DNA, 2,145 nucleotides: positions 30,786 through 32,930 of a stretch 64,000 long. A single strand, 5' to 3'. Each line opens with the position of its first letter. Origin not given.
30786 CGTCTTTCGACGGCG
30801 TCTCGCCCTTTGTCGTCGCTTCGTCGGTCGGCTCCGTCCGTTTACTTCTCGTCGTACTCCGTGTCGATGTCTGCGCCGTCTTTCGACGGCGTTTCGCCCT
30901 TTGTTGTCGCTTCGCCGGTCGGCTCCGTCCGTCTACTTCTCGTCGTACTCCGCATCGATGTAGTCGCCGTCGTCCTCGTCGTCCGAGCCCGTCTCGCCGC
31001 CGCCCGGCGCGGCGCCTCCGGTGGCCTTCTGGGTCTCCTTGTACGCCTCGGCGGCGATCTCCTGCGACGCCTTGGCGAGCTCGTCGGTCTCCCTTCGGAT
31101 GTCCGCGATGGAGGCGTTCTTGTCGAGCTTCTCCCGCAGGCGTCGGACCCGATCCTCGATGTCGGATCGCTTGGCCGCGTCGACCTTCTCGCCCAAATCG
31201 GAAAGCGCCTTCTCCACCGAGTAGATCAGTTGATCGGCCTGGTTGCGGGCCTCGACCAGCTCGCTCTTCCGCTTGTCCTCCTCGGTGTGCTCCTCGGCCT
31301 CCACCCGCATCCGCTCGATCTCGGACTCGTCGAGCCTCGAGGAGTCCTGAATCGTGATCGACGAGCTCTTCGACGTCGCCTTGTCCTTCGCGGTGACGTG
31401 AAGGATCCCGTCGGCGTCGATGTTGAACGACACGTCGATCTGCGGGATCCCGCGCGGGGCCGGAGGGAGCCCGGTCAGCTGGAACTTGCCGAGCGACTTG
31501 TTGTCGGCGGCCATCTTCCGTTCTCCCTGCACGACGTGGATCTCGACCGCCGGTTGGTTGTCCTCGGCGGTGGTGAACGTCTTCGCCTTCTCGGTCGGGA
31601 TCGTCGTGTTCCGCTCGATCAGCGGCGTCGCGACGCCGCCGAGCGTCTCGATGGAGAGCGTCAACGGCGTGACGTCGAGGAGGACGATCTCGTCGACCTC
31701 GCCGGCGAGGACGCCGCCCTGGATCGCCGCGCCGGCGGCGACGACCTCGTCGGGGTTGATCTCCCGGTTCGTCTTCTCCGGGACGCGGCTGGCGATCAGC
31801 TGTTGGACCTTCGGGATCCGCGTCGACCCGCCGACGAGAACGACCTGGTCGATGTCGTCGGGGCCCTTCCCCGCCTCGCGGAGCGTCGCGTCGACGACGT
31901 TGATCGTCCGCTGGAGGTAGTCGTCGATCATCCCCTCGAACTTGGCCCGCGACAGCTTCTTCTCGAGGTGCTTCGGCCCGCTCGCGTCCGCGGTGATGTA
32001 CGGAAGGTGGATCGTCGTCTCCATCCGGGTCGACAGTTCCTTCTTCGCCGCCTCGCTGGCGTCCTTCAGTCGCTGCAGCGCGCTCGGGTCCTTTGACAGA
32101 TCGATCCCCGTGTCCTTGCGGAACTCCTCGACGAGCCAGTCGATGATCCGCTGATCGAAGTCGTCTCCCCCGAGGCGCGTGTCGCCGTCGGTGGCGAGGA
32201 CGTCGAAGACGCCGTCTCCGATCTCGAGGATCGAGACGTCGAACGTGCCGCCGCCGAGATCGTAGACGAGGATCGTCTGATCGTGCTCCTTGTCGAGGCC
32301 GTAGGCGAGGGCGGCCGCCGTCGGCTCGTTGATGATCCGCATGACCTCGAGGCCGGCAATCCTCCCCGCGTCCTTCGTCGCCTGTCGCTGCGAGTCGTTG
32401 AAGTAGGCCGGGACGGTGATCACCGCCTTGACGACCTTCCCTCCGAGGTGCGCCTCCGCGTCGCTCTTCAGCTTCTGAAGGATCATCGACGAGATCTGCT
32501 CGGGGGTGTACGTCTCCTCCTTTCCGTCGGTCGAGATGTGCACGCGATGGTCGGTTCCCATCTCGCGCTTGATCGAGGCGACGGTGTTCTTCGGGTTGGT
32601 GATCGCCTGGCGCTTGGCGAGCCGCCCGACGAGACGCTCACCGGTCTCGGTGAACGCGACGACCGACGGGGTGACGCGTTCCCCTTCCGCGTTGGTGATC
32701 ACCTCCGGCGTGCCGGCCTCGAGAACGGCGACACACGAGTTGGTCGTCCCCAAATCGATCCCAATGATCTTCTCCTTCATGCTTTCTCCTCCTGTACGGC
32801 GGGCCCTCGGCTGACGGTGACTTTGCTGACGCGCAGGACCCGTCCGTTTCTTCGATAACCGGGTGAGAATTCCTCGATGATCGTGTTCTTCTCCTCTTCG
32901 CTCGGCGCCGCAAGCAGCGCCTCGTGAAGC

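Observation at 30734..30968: The dnaK-dnaJ spacer is built from two 91-bp units that each re-encode the DnaK C-terminal tail plus a stop codon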

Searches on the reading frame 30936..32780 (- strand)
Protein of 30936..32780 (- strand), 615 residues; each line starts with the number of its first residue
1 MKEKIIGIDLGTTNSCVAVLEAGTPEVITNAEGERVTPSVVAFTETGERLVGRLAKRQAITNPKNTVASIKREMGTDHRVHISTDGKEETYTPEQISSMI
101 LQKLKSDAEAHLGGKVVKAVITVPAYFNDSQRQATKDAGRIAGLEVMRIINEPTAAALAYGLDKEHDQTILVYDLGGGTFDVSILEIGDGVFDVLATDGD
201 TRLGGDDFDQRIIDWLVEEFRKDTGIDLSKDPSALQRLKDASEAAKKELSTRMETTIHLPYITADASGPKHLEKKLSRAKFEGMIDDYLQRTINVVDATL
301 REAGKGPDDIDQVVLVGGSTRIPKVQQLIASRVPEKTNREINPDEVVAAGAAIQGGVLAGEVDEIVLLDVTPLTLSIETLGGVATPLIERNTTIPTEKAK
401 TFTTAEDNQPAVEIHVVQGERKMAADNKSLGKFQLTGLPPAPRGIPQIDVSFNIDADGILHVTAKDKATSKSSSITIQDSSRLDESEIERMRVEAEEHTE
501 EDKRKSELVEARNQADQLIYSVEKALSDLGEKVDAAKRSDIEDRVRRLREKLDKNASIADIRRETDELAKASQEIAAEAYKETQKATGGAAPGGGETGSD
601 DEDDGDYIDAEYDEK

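Call 7: find_encoding_contigs(protein=window:30936-32780:-, flank=3000, max_places=10)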
Protein seq(615 aa) (615 aa): 9 contigs read that carry it; 7 places shown.
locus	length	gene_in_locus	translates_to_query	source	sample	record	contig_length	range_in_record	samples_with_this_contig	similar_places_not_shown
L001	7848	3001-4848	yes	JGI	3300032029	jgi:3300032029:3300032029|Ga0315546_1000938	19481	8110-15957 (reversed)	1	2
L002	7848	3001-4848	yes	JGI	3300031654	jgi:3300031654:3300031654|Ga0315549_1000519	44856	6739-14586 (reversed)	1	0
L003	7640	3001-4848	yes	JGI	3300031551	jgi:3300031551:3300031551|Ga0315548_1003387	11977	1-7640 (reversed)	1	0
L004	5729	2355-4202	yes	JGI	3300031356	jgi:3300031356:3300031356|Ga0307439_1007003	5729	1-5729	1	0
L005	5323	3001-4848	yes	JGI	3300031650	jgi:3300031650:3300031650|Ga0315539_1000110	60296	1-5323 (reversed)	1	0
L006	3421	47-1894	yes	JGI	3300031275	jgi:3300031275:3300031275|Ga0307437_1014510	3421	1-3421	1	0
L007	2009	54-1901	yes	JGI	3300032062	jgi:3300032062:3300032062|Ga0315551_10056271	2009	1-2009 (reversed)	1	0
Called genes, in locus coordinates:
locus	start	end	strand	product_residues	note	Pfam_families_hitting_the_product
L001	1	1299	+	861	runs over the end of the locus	PF07517:SecA_DEAD, PF01043:SecA_PP_bind, PF21090:P-loop_SecA, PF07516:SecA_SW, PF02810:SEC-C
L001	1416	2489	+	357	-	PF01628:HrcA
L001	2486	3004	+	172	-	PF01025:GrpE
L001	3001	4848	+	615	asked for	PF00012:HSP70, PF06723:MreB_Mbl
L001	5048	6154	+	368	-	PF00226:DnaJ, PF27659:CHP02642 (faint), PF01556:DnaJ_C, PF15777:Anti-TRAP (faint), PF00684:DnaJ_CXXCXGXG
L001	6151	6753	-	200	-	PF01725:Ham1p_like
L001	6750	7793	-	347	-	PF00005:ABC_tran, PF08352:oligo_HPY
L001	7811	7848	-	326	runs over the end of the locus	PF00005:ABC_tran, PF13304:AAA_21 (weak), PF08352:oligo_HPY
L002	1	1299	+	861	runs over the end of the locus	PF07517:SecA_DEAD, PF01043:SecA_PP_bind, PF21090:P-loop_SecA, PF07516:SecA_SW, PF02810:SEC-C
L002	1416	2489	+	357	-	PF01628:HrcA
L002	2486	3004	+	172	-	PF01025:GrpE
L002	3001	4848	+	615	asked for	PF00012:HSP70, PF06723:MreB_Mbl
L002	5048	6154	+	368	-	PF00226:DnaJ, PF27659:CHP02642 (faint), PF01556:DnaJ_C, PF15777:Anti-TRAP (faint), PF00684:DnaJ_CXXCXGXG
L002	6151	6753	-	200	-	PF01725:Ham1p_like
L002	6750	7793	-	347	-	PF00005:ABC_tran, PF08352:oligo_HPY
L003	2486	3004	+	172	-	PF01025:GrpE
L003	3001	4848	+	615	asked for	PF00012:HSP70, PF06723:MreB_Mbl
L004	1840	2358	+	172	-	PF01025:GrpE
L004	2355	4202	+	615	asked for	PF00012:HSP70, PF06723:MreB_Mbl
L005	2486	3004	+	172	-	PF01025:GrpE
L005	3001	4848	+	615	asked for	PF00012:HSP70, PF06723:MreB_Mbl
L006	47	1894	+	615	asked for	PF00012:HSP70, PF06723:MreB_Mbl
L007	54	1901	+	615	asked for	PF00012:HSP70, PF06723:MreB_Mbl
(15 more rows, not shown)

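Call 8: find_homologous_proteins(query=window:30936-32780:-, max_evalue=1e-100)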
Query seq(615 aa) (615 aa): 8000 proteins with E <= 1e-100 among 8000 candidates; the best 120 are listed.
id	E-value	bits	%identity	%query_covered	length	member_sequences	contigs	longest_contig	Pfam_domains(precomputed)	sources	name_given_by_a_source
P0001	0.0e+0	1317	100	100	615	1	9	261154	PF00012.27,PF06723.20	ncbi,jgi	-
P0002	0.0e+0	1245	93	100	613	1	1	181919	PF00012.27,PF06723.20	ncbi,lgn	-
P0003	0.0e+0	1227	93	100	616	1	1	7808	PF00012.27,PF06723.20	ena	-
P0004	0.0e+0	1226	93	100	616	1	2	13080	PF00012.27,PF06723.20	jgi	jgi:molecular chaperone DnaK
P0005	0.0e+0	1225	93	100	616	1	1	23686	PF00012.27,PF06723.20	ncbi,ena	-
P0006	0.0e+0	1225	93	100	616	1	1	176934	PF00012.27,PF06723.20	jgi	jgi:molecular chaperone DnaK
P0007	0.0e+0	1214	92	100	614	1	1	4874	PF00012.27,PF06723.20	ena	-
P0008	0.0e+0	1213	92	100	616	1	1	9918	PF00012.27,PF06723.20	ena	-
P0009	0.0e+0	1213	92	100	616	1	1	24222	PF00012.27,PF06723.20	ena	-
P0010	0.0e+0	1212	92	100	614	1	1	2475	PF00012.27,PF06723.20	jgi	-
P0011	0.0e+0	1211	91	100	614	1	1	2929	PF00012.27,PF06723.20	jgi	-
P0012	0.0e+0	1209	91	100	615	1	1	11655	PF00012.27,PF06723.20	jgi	-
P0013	0.0e+0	1208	91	100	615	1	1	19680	PF00012.27,PF06723.20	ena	-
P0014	0.0e+0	1208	91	100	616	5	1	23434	PF00012.27,PF06723.20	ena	-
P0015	0.0e+0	1208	91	100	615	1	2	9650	PF00012.27,PF06723.20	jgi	-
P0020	0.0e+0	1206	91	100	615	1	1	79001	PF00012.27,PF06723.20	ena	-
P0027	0.0e+0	1200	91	100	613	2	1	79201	PF00012.27,PF06723.20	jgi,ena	-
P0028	0.0e+0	1199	89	100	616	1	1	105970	PF00012.27,PF06723.20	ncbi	-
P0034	0.0e+0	1190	90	100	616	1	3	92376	PF00012.27,PF06723.20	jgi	jgi:molecular chaperone DnaK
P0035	0.0e+0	1185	89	100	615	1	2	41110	PF00012.27,PF06723.20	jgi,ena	-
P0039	0.0e+0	1134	86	100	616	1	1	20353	PF00012.27,PF06723.20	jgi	-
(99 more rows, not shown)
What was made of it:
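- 30933..32780 (-): dnaK coding sequence (615 codons plus TAG). Identical protein on 9 contigs with Pfam HSP70 (calls 7, 8).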

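Call 16: find_encoding_contigs(protein=P0002, flank=1500, max_places=2)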
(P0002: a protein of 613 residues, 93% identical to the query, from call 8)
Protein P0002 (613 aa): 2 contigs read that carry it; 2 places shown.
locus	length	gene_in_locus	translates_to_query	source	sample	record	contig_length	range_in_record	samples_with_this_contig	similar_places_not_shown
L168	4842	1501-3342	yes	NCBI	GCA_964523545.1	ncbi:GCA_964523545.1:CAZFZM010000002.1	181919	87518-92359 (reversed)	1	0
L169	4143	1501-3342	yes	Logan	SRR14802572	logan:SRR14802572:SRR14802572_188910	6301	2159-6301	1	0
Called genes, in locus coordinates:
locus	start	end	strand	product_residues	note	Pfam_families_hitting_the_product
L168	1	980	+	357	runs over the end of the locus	PF01628:HrcA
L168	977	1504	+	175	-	PF01025:GrpE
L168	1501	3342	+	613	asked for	PF00012:HSP70, PF06723:MreB_Mbl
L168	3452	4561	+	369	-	PF00226:DnaJ, PF01556:DnaJ_C, PF15777:Anti-TRAP (faint), PF00684:DnaJ_CXXCXGXG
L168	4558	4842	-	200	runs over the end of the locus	PF01725:Ham1p_like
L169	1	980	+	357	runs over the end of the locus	PF01628:HrcA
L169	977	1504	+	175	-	PF01025:GrpE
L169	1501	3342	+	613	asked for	PF00012:HSP70, PF06723:MreB_Mbl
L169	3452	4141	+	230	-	?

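Call 17: find_encoding_contigs(protein=P0006, flank=1500, max_places=2)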
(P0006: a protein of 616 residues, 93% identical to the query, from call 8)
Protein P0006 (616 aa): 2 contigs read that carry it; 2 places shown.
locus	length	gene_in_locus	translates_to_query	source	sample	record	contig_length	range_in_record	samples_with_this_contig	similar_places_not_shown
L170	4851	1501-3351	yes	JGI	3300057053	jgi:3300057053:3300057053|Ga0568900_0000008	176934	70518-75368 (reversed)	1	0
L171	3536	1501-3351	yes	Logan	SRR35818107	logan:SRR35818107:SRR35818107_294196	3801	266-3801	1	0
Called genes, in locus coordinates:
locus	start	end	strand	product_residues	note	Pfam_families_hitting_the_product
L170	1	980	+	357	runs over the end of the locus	PF01628:HrcA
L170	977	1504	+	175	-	PF01025:GrpE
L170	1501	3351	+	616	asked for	PF00012:HSP70, PF06723:MreB_Mbl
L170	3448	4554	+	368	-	PF00226:DnaJ, PF27659:CHP02642 (faint), PF01556:DnaJ_C, PF15777:Anti-TRAP (faint), PF00684:DnaJ_CXXCXGXG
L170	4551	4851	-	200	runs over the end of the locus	PF01725:Ham1p_like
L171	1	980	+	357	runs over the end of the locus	PF01628:HrcA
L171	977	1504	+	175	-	PF01025:GrpE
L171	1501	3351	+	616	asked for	PF00012:HSP70, PF06723:MreB_Mbl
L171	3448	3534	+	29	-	?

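Call 18: find_encoding_contigs(protein=P0009, flank=1500, max_places=2)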
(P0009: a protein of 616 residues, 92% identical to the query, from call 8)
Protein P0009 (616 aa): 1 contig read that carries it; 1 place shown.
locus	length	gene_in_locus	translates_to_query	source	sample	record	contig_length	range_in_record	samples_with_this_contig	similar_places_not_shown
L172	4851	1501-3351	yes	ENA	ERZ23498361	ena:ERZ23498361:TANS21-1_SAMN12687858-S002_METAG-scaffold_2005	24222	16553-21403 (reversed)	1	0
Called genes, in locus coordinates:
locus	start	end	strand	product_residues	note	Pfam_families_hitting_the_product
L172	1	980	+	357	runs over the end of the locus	PF01628:HrcA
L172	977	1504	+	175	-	PF01025:GrpE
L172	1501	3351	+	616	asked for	PF00012:HSP70, PF06723:MreB_Mbl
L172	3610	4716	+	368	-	PF00226:DnaJ, PF01556:DnaJ_C, PF15777:Anti-TRAP (faint), PF00684:DnaJ_CXXCXGXG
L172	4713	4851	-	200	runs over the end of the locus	PF01725:Ham1p_like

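Call 19: find_encoding_contigs(protein=P0020, flank=1500, max_places=2)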
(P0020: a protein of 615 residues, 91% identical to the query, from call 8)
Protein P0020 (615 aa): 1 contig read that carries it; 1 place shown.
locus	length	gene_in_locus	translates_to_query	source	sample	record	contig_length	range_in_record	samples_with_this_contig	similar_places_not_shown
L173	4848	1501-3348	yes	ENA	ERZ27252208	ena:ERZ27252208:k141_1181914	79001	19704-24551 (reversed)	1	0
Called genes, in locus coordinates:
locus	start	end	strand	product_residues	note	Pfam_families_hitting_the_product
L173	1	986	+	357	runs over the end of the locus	PF01628:HrcA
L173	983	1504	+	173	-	PF01025:GrpE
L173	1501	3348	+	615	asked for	PF00012:HSP70, PF06723:MreB_Mbl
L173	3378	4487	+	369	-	PF00226:DnaJ, PF01556:DnaJ_C, PF15777:Anti-TRAP (faint), PF00684:DnaJ_CXXCXGXG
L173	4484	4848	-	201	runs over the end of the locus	PF01725:Ham1p_like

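Call 20: find_encoding_contigs(protein=P0013, flank=1500, max_places=2)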
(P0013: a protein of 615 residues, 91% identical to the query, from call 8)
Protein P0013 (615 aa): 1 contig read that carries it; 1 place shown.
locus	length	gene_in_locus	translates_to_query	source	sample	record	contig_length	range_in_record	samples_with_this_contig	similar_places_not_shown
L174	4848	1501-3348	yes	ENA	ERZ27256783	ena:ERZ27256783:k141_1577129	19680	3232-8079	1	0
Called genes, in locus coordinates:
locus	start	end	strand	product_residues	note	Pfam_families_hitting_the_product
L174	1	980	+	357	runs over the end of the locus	PF01628:HrcA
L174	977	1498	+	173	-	PF01025:GrpE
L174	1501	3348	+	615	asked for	PF00012:HSP70, PF06723:MreB_Mbl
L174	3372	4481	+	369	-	PF00226:DnaJ, PF01556:DnaJ_C, PF15777:Anti-TRAP (weak), PF00684:DnaJ_CXXCXGXG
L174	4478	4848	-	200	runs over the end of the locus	PF01725:Ham1p_like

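Call 21: find_encoding_contigs(protein=P0027, flank=1500, max_places=2)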
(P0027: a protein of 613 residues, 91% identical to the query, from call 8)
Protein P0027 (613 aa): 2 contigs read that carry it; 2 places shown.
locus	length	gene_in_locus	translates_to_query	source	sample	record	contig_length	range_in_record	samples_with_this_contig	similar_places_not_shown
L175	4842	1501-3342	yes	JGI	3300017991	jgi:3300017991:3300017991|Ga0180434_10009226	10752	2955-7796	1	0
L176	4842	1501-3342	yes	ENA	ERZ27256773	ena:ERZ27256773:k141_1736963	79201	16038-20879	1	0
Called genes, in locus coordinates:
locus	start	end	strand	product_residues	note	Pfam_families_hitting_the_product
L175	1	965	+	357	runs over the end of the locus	PF01628:HrcA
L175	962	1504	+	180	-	PF01025:GrpE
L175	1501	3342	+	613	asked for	PF00012:HSP70, PF06723:MreB_Mbl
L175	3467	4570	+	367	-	PF00226:DnaJ, PF01556:DnaJ_C, PF15777:Anti-TRAP (faint), PF00684:DnaJ_CXXCXGXG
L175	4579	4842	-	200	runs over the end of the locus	PF01725:Ham1p_like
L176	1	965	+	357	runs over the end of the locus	PF01628:HrcA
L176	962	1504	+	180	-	PF01025:GrpE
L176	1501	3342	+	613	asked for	PF00012:HSP70, PF06723:MreB_Mbl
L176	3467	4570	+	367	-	PF00226:DnaJ, PF01556:DnaJ_C, PF15777:Anti-TRAP (faint), PF00684:DnaJ_CXXCXGXG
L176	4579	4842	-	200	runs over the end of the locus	PF01725:Ham1p_like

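Call 22: find_encoding_contigs(protein=P0028, flank=1500, max_places=2)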
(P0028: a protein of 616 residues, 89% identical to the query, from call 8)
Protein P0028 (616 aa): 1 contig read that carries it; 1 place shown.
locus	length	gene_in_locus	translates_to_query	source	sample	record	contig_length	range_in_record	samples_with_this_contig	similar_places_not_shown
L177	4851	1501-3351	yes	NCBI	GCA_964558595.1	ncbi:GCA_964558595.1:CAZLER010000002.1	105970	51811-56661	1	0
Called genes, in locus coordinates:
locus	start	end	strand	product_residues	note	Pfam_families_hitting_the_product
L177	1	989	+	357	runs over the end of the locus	PF01628:HrcA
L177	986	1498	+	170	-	PF01025:GrpE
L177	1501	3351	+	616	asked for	PF00012:HSP70, PF06723:MreB_Mbl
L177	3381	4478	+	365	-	PF00226:DnaJ, PF27659:CHP02642 (faint), PF01556:DnaJ_C, PF15777:Anti-TRAP (faint), PF00684:DnaJ_CXXCXGXG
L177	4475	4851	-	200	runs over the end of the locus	PF01725:Ham1p_like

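Call 23: find_encoding_contigs(protein=P0034, flank=1500, max_places=3)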
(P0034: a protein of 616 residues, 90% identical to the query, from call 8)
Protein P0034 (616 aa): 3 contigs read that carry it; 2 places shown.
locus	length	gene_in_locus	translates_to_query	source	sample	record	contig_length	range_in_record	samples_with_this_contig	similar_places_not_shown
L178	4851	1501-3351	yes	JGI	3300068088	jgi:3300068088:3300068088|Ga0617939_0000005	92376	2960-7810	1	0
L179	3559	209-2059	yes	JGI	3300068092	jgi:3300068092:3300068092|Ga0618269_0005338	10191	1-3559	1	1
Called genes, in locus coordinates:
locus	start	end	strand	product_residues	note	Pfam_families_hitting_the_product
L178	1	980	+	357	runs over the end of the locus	PF01628:HrcA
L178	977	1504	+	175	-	PF01025:GrpE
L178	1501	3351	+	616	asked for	PF00012:HSP70, PF06723:MreB_Mbl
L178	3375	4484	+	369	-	PF00226:DnaJ, PF01556:DnaJ_C, PF15777:Anti-TRAP (faint), PF00684:DnaJ_CXXCXGXG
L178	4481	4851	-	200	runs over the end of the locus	PF01725:Ham1p_like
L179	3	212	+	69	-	?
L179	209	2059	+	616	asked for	PF00012:HSP70, PF06723:MreB_Mbl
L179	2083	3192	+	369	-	PF00226:DnaJ, PF01556:DnaJ_C, PF15777:Anti-TRAP (faint), PF00684:DnaJ_CXXCXGXG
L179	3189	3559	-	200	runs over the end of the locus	PF01725:Ham1p_like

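Call 24: find_encoding_contigs(protein=P0035, flank=1500, max_places=2)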
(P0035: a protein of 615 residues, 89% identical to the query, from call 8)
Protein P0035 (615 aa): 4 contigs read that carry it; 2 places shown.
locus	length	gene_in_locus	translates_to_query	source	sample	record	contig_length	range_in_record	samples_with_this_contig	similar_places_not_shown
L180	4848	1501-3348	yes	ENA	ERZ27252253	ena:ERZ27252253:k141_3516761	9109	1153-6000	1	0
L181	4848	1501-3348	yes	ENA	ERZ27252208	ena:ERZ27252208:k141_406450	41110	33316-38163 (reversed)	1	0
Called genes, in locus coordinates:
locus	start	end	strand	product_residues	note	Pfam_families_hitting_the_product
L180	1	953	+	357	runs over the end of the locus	PF01628:HrcA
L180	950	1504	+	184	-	PF01025:GrpE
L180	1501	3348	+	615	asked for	PF00012:HSP70, PF06723:MreB_Mbl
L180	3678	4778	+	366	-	PF00226:DnaJ, PF01556:DnaJ_C, PF15777:Anti-TRAP (faint), PF00684:DnaJ_CXXCXGXG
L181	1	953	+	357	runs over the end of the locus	PF01628:HrcA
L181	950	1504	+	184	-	PF01025:GrpE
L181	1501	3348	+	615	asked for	PF00012:HSP70, PF06723:MreB_Mbl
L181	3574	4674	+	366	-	PF00226:DnaJ, PF01556:DnaJ_C, PF15777:Anti-TRAP (faint), PF00684:DnaJ_CXXCXGXG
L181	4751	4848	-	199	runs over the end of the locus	PF01725:Ham1p_like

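Call 51: find_encoding_contigs(protein=P0039, flank=1500, max_places=2)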
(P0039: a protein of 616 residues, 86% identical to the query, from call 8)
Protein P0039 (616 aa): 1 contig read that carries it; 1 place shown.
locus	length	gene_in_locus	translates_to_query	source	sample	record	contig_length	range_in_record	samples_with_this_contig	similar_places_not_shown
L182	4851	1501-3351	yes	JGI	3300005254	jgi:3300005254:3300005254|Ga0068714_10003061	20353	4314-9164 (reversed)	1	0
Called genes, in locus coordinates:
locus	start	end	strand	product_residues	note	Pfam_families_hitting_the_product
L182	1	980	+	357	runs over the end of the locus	PF01628:HrcA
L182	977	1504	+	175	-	PF01025:GrpE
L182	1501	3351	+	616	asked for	PF00012:HSP70, PF06723:MreB_Mbl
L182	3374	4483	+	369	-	PF00226:DnaJ, PF01556:DnaJ_C, PF15777:Anti-TRAP (faint), PF00684:DnaJ_CXXCXGXG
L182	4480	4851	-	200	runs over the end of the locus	PF01725:Ham1p_like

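Call 52: find_encoding_contigs(protein=P0015, flank=1500, max_places=2)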
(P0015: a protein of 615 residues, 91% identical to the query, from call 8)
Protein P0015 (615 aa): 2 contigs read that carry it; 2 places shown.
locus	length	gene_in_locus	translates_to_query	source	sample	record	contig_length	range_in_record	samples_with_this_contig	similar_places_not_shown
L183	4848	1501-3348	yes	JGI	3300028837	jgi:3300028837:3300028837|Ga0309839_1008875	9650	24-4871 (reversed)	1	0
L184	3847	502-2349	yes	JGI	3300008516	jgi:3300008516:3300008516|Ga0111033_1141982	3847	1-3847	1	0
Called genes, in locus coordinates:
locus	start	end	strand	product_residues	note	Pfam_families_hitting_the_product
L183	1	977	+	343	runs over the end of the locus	PF01628:HrcA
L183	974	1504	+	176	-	PF01025:GrpE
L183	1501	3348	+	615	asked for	PF00012:HSP70, PF06723:MreB_Mbl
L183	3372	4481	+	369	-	PF00226:DnaJ, PF01556:DnaJ_C, PF15777:Anti-TRAP (faint), PF00684:DnaJ_CXXCXGXG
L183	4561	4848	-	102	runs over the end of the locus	?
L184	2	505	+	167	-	?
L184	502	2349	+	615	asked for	PF00012:HSP70, PF06723:MreB_Mbl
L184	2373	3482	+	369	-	PF00226:DnaJ, PF01556:DnaJ_C, PF15777:Anti-TRAP (faint), PF00684:DnaJ_CXXCXGXG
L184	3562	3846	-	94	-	?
